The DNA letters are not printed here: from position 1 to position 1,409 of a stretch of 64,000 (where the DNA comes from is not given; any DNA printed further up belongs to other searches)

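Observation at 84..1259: DegT-family enzyme with His replacing the PLP-binding Lys: candidate ColD/E1-type sugar 3-dehydratase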

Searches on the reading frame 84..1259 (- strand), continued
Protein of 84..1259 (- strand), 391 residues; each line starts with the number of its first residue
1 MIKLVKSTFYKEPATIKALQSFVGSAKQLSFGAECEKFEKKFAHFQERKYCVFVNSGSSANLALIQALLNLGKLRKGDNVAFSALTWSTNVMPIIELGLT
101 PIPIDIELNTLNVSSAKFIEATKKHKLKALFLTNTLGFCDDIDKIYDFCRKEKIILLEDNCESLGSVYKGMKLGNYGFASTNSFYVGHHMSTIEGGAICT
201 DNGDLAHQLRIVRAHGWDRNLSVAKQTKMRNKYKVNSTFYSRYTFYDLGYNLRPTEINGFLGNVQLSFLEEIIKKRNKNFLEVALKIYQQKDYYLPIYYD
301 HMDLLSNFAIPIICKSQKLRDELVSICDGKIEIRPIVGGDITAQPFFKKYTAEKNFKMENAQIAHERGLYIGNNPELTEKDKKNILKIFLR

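Call 22: search_protein_families(library=ncbifam, proteins=[L006:1721-2689:+, L006:11192-12169:+, L002:11404-12318:+, L002:15554-16108:+], max_evalue=0.00001)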
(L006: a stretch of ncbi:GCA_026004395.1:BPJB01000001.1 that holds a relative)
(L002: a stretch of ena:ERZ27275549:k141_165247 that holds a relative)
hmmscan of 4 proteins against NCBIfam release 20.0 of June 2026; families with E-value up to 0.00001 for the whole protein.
L006:1721-2689:+ (322 aa): 25 families
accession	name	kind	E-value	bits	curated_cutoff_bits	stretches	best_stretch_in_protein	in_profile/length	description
TIGR01179.1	galE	equivalog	1.2e-119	399.1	262.3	1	3-321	2-327/332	UDP-glucose 4-epimerase GalE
NF007956.0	PRK10675.1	subfamily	5.7e-74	249.2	394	1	1-321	1-331/338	UDP-glucose 4-epimerase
TIGR01181.1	dTDP_gluc_dehyt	equivalog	4.8e-44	150.7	365.1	1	3-319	2-311/321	dTDP-glucose 4,6-dehydratase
TIGR04180.1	EDH_00030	hypoth_equivalog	3.5e-37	128.1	475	1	4-306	2-297/297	NAD-dependent 4,6-dehydratase LegB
TIGR02197.1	heptose_epim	equivalog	1.5e-35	122.9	274.6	1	4-277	2-268/316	ADP-glyceromanno-heptose 6-epimerase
NF007582.0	PRK10217.1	equivalog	8.8e-20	71.1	698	1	2-304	3-317/355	dTDP-glucose 4,6-dehydratase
NF007490.0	PRK10084.1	subfamily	9.5e-20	70.9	649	2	1-103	1-110/361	dTDP-glucose 4,6-dehydratase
NF011728.1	PRK15181.1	equivalog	1.4e-19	70.3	760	1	2-318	17-336/348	Vi polysaccharide biosynthesis UDP-N-acetylglucosaminuronic acid C-4 epimerase TviC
TIGR02622.1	CDP_4_6_dhtase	equivalog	2.3e-17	63.2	278.45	1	2-320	6-331/352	CDP-glucose 4,6-dehydratase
NF042422.1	oxyalk_red_OleD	equivalog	5.3e-17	62.2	580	1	1-143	1-133/329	2-alkyl-3-oxoalkanoate reductase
NF043036.1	ErythonDh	equivalog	6.7e-17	61.7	325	1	1-167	1-175/321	D-erythronate dehydrogenase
TIGR03466.1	HpnA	hypoth_equivalog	1.6e-15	56.8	367.65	1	2-153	2-153/327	hopanoid-associated sugar epimerase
NF008360.0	PRK11150.1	equivalog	8.5e-15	54.7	452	1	4-269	3-254/310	ADP-glyceromanno-heptose 6-epimerase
NF047922.1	GDPFucSynFcl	equivalog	8.4e-13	48.4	500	1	2-319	4-301/308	GDP-L-fucose synthase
NF008872.0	PRK11908.1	equivalog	1.9e-12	46.9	294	1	2-271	3-273/349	bifunctional UDP-4-keto-pentose/UDP-xylose synthase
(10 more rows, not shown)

L006:11192-12169:+ (325 aa): 28 families (the best 25 are shown)
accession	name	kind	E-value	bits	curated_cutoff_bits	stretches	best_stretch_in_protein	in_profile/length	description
NF047922.1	GDPFucSynFcl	equivalog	5.8e-65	219.7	500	1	8-321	2-303/308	GDP-L-fucose synthase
TIGR04180.1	EDH_00030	hypoth_equivalog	8.5e-44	149.8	475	1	11-305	1-295/297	NAD-dependent 4,6-dehydratase LegB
TIGR01181.1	dTDP_gluc_dehyt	equivalog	1.6e-37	129.3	365.1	1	10-321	1-313/321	dTDP-glucose 4,6-dehydratase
TIGR01179.1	galE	equivalog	9.3e-36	123.3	262.3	1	10-322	1-328/332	UDP-glucose 4-epimerase GalE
TIGR03466.1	HpnA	hypoth_equivalog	2.2e-28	99.1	367.65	1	10-274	2-250/327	hopanoid-associated sugar epimerase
TIGR02197.1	heptose_epim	equivalog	2.3e-23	82.9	274.6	1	11-321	1-315/316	ADP-glyceromanno-heptose 6-epimerase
NF011728.1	PRK15181.1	equivalog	1.9e-18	66.6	760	1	9-320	16-338/348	Vi polysaccharide biosynthesis UDP-N-acetylglucosaminuronic acid C-4 epimerase TviC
NF007490.0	PRK10084.1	subfamily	3.7e-18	65.6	649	1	10-320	2-335/361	dTDP-glucose 4,6-dehydratase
NF042422.1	oxyalk_red_OleD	equivalog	1.6e-17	63.9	580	1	10-243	2-218/329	2-alkyl-3-oxoalkanoate reductase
TIGR02622.1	CDP_4_6_dhtase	equivalog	2.7e-17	62.9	278.45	1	5-323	1-334/352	CDP-glucose 4,6-dehydratase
NF007582.0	PRK10217.1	equivalog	1.6e-16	60.4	698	1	9-319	2-331/355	dTDP-glucose 4,6-dehydratase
NF042423.1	oxyalk_red_Shew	equivalog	1.9e-16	60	580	1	9-270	9-257/331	2-alkyl-3-oxoalkanoate reductase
NF007956.0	PRK10675.1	subfamily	2.4e-16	59.8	394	1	10-321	2-331/338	UDP-glucose 4-epimerase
NF008872.0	PRK11908.1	equivalog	9.8e-14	51.1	294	1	9-269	2-270/349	bifunctional UDP-4-keto-pentose/UDP-xylose synthase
NF005998.1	PRK08125.1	equivalog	2.9e-13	49.1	777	1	6-268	313-583/649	bifunctional UDP-4-amino-4-deoxy-L-arabinose formyltransferase/UDP-glucuronic acid oxidase ArnA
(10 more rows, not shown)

L002:11404-12318:+ (304 aa): 0 families

L002:15554-16108:+ (184 aa): 35 families (the best 25 are shown)
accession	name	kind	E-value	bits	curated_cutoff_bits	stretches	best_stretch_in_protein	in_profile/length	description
NF007797.0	PRK10502.1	subfamily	4.3e-27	94.9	192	1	24-168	36-179/183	WcaF family extracellular polysaccharide biosynthesis acetyltransferase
NF038307.1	EPS_acetyl_HpsU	equivalog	1.1e-19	70.7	305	1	26-164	37-174/178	hormogonium polysaccharide biosynthesis acetyltransferase HpsU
TIGR03532.1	DapD_Ac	equivalog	5.5e-19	68.7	231.75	1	41-170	99-216/231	2,3,4,5-tetrahydropyridine-2,6-dicarboxylate N-acetyltransferase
TIGR03308.1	phn_thr-fam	hypoth_equivalog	5.1e-18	65.6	201.65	1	100-183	94-177/204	phosphonate metabolim protein, transferase hexapeptide repeat family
NF058585.1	HptprglPActTf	PfamEq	6.9e-18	64.8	300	1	85-171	76-163/172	heptaprenylglyceryl phosphate O-acetyltransferase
NF007499.0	PRK10092.1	equivalog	1.7e-17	63.8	314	1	59-165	72-180/183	maltose O-acetyltransferase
NF007076.0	PRK09527.1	equivalog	2.3e-17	63.1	347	1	42-166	57-183/203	galactoside O-acetyltransferase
TIGR04008.1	WcaF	equivalog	7.8e-17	61.7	326.3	1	28-165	39-175/180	colanic acid biosynthesis acetyltransferase WcaF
NF007240.0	PRK09677.1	equivalog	1.5e-15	57.2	243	1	49-171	54-187/192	putative lipopolysaccharide biosynthesis O-acetyl transferase WbbJ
NF033468.1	stregram_VatI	exception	3.4e-15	56.4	415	1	63-168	56-166/208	streptogramin A O-acetyltransferase Vat(I)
NF041874.1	EPS_EpsC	equivalog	3.5e-15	56.1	150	1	52-165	55-164/168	serine O-acetyltransferase EpsC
NF000311.1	Vat_ABCDEFH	equivalog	4.8e-15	55.7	300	1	115-183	111-179/201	Vat family streptogramin A O-acetyltransferase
TIGR03570.1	NeuD_NnaD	subfamily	1.1e-14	54.5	160.8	1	61-163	100-202/202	NeuD/PglB/VioB family sugar acetyltransferase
NF000490.1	chloram_CatB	equivalog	8.1e-14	51.4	350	1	84-170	75-166/210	type B chloramphenicol O-acetyltransferase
NF000111.1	stregram_VatD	exception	4.1e-13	49.6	400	1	114-176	113-176/209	streptogramin A O-acetyltransferase Vat(D)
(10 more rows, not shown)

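Call 26: find_related_loci(query=window:84-1259:-, collection=genome_contigs, flank=10000)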
Query window:84-1259:- (391 aa) in genome_contigs; peptide patterns used: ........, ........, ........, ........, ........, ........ (x = any residue, [..] = any of these).
115 stretches matched a pattern; 23 encode a relative of the query (tblastn E <= 1e-3); 23 distinct loci.
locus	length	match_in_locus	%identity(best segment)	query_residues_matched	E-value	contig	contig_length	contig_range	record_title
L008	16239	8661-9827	68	1-389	0e+0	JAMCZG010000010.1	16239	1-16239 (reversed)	MAG: Patescibacteria group bacterium isolate FK_Sedi_B_Bin.314 NODE_13365_length_16239_cov_3.1672, whole genome shotgun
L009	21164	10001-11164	68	1-389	0e+0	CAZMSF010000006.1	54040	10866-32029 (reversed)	MAG TPA_asm: uncultured Gammaproteobacteria bacterium isolate SRP135725_co1_372 genome assembly, contig: NODE_469_length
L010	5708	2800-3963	67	1-389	0e+0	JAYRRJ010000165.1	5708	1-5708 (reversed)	MAG: Candidatus Levyibacteriota bacterium isolate XM1_ASGE3bin.27 k141_1059173, whole genome shotgun sequence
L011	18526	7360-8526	68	1-389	0e+0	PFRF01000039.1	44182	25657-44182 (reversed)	MAG: Candidatus Levybacteria bacterium CG_4_9_14_0_2_um_filter_35_21 CG_4_9_14_0.2_um_filter_scaffold_223_c, whole genom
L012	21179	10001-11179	67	1-391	0e+0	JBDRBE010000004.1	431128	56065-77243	MAG: Candidatus Levyibacteriota bacterium isolate MEGAHIT-group-1.104 k141_1245768, whole genome shotgun sequence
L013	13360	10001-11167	67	1-389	8e-180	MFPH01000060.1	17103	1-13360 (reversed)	MAG: Candidatus Levybacteria bacterium RIFCSPLOWO2_12_FULL_37_14 rifcsplowo2_12_scaffold_6979, whole genome shotgun sequ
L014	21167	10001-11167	64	1-389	9e-179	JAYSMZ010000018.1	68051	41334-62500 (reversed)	MAG: bacterium isolate GFS_10842 GFS_10842_17, whole genome shotgun sequence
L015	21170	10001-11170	66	1-389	7e-179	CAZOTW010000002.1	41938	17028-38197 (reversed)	MAG TPA_asm: uncultured Gammaproteobacteria bacterium isolate SRP080215_co1_129 genome assembly, contig: NODE_216_length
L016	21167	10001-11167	66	1-389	6e-178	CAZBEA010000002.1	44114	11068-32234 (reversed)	MAG TPA_asm: uncultured Gammaproteobacteria bacterium isolate binchicken_co16_305 genome assembly, contig: NODE_1415_len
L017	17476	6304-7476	63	1-391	2e-177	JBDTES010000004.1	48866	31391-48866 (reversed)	MAG: Candidatus Saccharimonadales bacterium isolate cluster2_bin.208 k127_3525954, whole genome shotgun sequence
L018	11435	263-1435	66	1-389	9e-178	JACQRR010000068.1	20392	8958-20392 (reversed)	MAG: Candidatus Roizmanbacteria bacterium isolate NC_groundwater_1364_Ag_S-0.2um_37_64 S_p2_S4_coassembly_k141_1401280,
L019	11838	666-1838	63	1-391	5e-173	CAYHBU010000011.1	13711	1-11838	MAG TPA_asm: uncultured Candidatus Saccharibacteria bacterium isolate ERP119705_co10_107 genome assembly, contig: NODE_3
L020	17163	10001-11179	63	2-391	6e-172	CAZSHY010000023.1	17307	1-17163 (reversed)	MAG TPA_asm: uncultured Pseudomonadales bacterium isolate SRP286056_co1_709 genome assembly, contig: NODE_3971_length_17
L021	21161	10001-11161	65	1-389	2e-171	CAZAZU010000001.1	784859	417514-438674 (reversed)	MAG TPA_asm: uncultured Gammaproteobacteria bacterium isolate SRP178908_co1_328 genome assembly, contig: NODE_1_length_7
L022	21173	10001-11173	64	1-389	4e-171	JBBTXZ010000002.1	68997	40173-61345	MAG: Patescibacteria group bacterium isolate H51-bin030_1 H51_bin030_1_000000000002, whole genome shotgun sequence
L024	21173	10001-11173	61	1-389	2e-168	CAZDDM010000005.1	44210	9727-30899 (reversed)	MAG TPA_asm: uncultured Gammaproteobacteria bacterium isolate SRP093185_co1_196 genome assembly, contig: NODE_352_length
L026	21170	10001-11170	58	1-389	5e-153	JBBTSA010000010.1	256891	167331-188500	MAG: Patescibacteria group bacterium isolate H51-bin048_1 H51_bin048_1_000000000010, whole genome shotgun sequence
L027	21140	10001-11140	54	2-381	2e-134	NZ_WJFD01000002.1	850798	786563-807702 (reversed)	Chitinophaga sp. SYP-B3965 NODE_2, whole genome shotgun sequence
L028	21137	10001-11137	50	2-381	2e-126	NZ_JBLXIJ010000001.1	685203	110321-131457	MAG: Halpernia sp. isolate ET15-04 T15maxbin_out.019RE.5K@1, whole genome shotgun sequence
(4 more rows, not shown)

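Call 32: search_protein_families(library=ncbifam, proteins=[L008:1764-2543:+, L008:2504-3487:+, L012:18477-19646:+, L028:8289-9065:+, L028:9070-10017:+, L028:3546-4631:+, L009:11187-12209:+, L013:11182-12249:+, L019:1825-2757:+, L026:9024-9995:+], max_evalue=1e-20)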
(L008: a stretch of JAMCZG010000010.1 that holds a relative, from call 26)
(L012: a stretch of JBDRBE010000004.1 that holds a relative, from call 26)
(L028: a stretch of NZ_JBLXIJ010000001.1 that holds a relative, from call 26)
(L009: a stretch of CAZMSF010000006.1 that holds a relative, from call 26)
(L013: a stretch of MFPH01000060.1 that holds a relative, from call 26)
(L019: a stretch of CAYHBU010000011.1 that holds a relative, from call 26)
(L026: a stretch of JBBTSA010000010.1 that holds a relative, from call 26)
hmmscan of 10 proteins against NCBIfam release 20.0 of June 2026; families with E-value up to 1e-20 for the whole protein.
L008:1764-2543:+ (259 aa): 2 families
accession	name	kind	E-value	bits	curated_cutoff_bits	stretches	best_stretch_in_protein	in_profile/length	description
TIGR02623.1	G1P_cyt_trans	equivalog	7.6e-75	251.6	300.25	1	1-258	1-255/255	glucose-1-phosphate cytidylyltransferase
TIGR03992.1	Arch_glmU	subfamily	1.6e-22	80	292.1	0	1-72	1-72/393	bifunctional sugar-1-phosphate nucleotidylyltransferase/acetyltransferase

L008:2504-3487:+ (327 aa): 8 families
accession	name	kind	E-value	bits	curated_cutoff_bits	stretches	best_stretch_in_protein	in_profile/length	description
TIGR02622.1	CDP_4_6_dhtase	equivalog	5.1e-58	196.9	278.45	1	15-325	4-332/352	CDP-glucose 4,6-dehydratase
TIGR04180.1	EDH_00030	hypoth_equivalog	9e-50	169.4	475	1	18-310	1-296/297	NAD-dependent 4,6-dehydratase LegB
TIGR01181.1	dTDP_gluc_dehyt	equivalog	1.9e-48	165.2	365.1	1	18-324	2-312/321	dTDP-glucose 4,6-dehydratase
TIGR01179.1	galE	equivalog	2.8e-41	141.4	262.3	1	18-324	2-326/332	UDP-glucose 4-epimerase GalE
NF007582.0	PRK10217.1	equivalog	1.6e-29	103.1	698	1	15-323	1-331/355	dTDP-glucose 4,6-dehydratase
NF007490.0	PRK10084.1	subfamily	5.3e-28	98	649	1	18-323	3-334/361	dTDP-glucose 4,6-dehydratase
NF007956.0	PRK10675.1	subfamily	1.1e-23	83.9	394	0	17-191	2-179/338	UDP-glucose 4-epimerase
TIGR02197.1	heptose_epim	equivalog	1.1e-21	77.3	274.6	1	18-319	1-309/316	ADP-glyceromanno-heptose 6-epimerase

L012:18477-19646:+ (389 aa): 3 families
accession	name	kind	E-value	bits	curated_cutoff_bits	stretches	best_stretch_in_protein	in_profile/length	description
TIGR01181.1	dTDP_gluc_dehyt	equivalog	6.6e-30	104.3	365.1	1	42-375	1-314/321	dTDP-glucose 4,6-dehydratase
NF008872.0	PRK11908.1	equivalog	8.1e-28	97.5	294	1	42-380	3-343/349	bifunctional UDP-4-keto-pentose/UDP-xylose synthase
TIGR04180.1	EDH_00030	hypoth_equivalog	4.5e-23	81.8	475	1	44-321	2-263/297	NAD-dependent 4,6-dehydratase LegB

L028:8289-9065:+ (258 aa): 1 family
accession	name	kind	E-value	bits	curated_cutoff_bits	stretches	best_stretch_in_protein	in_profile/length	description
NF007482.0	PRK10073.1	equivalog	5e-24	84.9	423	1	2-124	6-128/334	glycosyltransferase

L028:9070-10017:+ (315 aa): 3 families
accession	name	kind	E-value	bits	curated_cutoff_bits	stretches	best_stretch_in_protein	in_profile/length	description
NF047922.1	GDPFucSynFcl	equivalog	6.9e-123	410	500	1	4-309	2-306/308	GDP-L-fucose synthase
TIGR01181.1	dTDP_gluc_dehyt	equivalog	5.3e-24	84.9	365.1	1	39-308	56-315/321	dTDP-glucose 4,6-dehydratase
TIGR01179.1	galE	equivalog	4.9e-21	74.9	262.3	0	37-256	51-275/332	UDP-glucose 4-epimerase GalE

L028:3546-4631:+ (361 aa): 6 families
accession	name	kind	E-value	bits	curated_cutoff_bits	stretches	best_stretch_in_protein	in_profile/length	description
NF007490.0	PRK10084.1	subfamily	3e-144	480.5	649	1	4-358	3-357/361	dTDP-glucose 4,6-dehydratase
TIGR01181.1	dTDP_gluc_dehyt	equivalog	3.2e-138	460.2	365.1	1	4-345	2-321/321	dTDP-glucose 4,6-dehydratase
NF007582.0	PRK10217.1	equivalog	2e-133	444.9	698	1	1-351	1-347/355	dTDP-glucose 4,6-dehydratase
TIGR04180.1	EDH_00030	hypoth_equivalog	6.4e-37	127.2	475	1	4-282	1-261/297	NAD-dependent 4,6-dehydratase LegB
TIGR01179.1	galE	equivalog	1.9e-33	115.7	262.3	1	4-338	2-328/332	UDP-glucose 4-epimerase GalE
TIGR02622.1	CDP_4_6_dhtase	equivalog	5.5e-27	94.8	278.45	1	2-339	5-334/352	CDP-glucose 4,6-dehydratase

L009:11187-12209:+ (340 aa): 6 families
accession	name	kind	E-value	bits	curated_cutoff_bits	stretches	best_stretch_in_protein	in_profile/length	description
TIGR01179.1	galE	equivalog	5.5e-39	133.9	262.3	1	2-313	1-328/332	UDP-glucose 4-epimerase GalE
TIGR02197.1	heptose_epim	equivalog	6.2e-34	117.6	274.6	1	3-312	1-315/316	ADP-glyceromanno-heptose 6-epimerase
TIGR04180.1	EDH_00030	hypoth_equivalog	9.7e-34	116.8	475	1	3-296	1-295/297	NAD-dependent 4,6-dehydratase LegB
TIGR01181.1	dTDP_gluc_dehyt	equivalog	2.4e-29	102.4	365.1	1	2-312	1-313/321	dTDP-glucose 4,6-dehydratase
NF011728.1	PRK15181.1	equivalog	1.1e-21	77.3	760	1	3-248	18-275/348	Vi polysaccharide biosynthesis UDP-N-acetylglucosaminuronic acid C-4 epimerase TviC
NF008872.0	PRK11908.1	equivalog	3.6e-21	75.6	294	0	1-254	2-270/349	bifunctional UDP-4-keto-pentose/UDP-xylose synthase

L013:11182-12249:+ (355 aa): 3 families
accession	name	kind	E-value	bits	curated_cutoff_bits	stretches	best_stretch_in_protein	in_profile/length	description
TIGR01181.1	dTDP_gluc_dehyt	equivalog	3.5e-35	121.6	365.1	1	9-342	1-300/321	dTDP-glucose 4,6-dehydratase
TIGR01179.1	galE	equivalog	3e-30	105.2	262.3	1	9-347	1-319/332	UDP-glucose 4-epimerase GalE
NF007490.0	PRK10084.1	subfamily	2.9e-23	82.5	649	1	9-327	2-309/361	dTDP-glucose 4,6-dehydratase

L019:1825-2757:+ (310 aa): 4 families
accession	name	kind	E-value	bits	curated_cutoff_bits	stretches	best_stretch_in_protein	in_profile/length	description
NF047922.1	GDPFucSynFcl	equivalog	8.7e-84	281.6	500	1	5-309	2-304/308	GDP-L-fucose synthase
TIGR01181.1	dTDP_gluc_dehyt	equivalog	1.3e-28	100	365.1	1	44-309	58-314/321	dTDP-glucose 4,6-dehydratase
TIGR04180.1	EDH_00030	hypoth_equivalog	6.7e-26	91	475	1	44-269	57-268/297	NAD-dependent 4,6-dehydratase LegB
TIGR01179.1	galE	equivalog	2.5e-23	82.4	262.3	1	7-308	1-327/332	UDP-glucose 4-epimerase GalE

L026:9024-9995:+ (323 aa): 3 families
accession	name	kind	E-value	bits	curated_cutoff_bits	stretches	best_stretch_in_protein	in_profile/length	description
TIGR01179.1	galE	equivalog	5.2e-28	97.8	262.3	1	16-296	1-309/332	UDP-glucose 4-epimerase GalE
TIGR01181.1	dTDP_gluc_dehyt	equivalog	7.8e-28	97.5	365.1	1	16-309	1-309/321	dTDP-glucose 4,6-dehydratase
TIGR04180.1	EDH_00030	hypoth_equivalog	2.1e-23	82.8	475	1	17-266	1-258/297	NAD-dependent 4,6-dehydratase LegB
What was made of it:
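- These SDRs score 220-410 bits on the GDP-L-fucose synthase model (calls 22, 32). Some relatives sit next to other SDR types, or next to CDP-glucose pathway-like genes as in L008 (call 32). L008 carries glucose-1-phosphate cytidylyltransferase-like and CDP-glucose 4,6-dehydratase-like genes about 5 kb from its copy (call 32).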
